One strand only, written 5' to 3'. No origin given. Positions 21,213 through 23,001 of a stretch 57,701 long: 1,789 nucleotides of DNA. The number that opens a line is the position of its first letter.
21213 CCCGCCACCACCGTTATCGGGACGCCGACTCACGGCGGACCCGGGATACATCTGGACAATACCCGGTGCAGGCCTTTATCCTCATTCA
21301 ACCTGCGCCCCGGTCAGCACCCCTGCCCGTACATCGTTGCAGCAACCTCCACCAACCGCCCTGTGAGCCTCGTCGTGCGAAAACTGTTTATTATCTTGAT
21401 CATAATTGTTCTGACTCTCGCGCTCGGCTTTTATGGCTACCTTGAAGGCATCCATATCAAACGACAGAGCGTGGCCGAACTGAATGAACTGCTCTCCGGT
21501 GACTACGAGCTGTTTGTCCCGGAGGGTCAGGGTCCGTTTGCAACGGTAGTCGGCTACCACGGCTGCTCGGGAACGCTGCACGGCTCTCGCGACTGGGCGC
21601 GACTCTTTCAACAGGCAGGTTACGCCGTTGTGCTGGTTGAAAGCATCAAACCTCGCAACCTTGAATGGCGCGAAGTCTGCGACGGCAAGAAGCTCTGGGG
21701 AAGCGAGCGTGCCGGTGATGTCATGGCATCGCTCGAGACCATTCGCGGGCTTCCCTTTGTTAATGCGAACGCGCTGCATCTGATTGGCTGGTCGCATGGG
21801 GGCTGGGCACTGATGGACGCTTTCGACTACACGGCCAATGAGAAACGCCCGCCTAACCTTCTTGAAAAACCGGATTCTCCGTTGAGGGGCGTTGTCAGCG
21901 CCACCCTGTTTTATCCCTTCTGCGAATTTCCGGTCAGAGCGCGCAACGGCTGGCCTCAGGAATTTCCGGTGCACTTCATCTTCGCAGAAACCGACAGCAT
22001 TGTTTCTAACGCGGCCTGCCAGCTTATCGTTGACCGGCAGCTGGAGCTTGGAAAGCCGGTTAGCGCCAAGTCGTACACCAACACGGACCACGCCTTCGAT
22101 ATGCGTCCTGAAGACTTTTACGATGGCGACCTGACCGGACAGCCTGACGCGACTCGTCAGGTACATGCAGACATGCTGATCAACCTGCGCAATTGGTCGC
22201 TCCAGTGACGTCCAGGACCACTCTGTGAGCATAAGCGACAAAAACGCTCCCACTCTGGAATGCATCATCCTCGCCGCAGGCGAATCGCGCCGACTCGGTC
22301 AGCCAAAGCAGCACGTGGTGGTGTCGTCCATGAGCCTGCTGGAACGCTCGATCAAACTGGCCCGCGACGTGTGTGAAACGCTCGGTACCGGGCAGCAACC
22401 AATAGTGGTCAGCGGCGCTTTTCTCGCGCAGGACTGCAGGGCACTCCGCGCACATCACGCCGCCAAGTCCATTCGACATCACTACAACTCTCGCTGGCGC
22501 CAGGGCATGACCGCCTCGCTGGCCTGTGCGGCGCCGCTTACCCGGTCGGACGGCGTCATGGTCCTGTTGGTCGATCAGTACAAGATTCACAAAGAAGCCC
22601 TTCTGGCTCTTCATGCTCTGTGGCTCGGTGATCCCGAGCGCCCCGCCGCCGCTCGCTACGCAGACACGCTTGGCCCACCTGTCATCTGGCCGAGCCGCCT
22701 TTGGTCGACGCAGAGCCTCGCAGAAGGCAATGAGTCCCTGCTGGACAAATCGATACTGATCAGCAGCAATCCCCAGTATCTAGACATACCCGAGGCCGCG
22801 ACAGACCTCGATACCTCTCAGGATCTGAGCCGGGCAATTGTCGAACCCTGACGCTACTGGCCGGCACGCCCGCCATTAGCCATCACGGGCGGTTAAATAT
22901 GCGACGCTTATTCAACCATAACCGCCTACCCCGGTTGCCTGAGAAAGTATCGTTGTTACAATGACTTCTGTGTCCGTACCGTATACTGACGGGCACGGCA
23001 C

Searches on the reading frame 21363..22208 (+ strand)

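Call 3: search_protein_families(library=pfam, proteins=[window:21363-22208:+], max_evalue=0.1)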
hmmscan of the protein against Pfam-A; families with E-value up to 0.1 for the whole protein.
window:21363-22208:+ (281 aa): 2 families
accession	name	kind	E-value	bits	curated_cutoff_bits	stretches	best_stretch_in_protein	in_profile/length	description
PF01738.24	DLH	-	0.00025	21.2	21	1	197-251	140-194/217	Dienelactone hydrolase family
PF00326.27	Peptidase_S9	-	0.00084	19.3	22.6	1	82-150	10-78/213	Prolyl oligopeptidase family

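Call 4: search_protein_families(library=ncbifam, proteins=[window:21363-22208:+], max_evalue=0.1)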
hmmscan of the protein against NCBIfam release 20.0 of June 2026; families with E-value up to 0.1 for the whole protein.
window:21363-22208:+ (281 aa): 1 family
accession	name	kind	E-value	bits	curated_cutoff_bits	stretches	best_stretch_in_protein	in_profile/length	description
NF050058.1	e_dPHAscl_type1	hypoth_equivalog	0.034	13.6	150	1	47-97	9-63/276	extracellular catalytic domain type 1 short-chain-length polyhydroxyalkanoate depolymerase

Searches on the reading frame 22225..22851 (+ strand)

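Call 3: search_protein_families(library=pfam, proteins=[window:22225-22851:+], max_evalue=0.1)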
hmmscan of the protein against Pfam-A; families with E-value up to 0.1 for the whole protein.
window:22225-22851:+ (208 aa): 1 family
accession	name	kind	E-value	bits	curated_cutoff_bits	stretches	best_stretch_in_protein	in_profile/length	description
PF12804.13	NTP_transf_3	-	1.3e-21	77.9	27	1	13-169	1-147/160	MobA-like NTP transferase domain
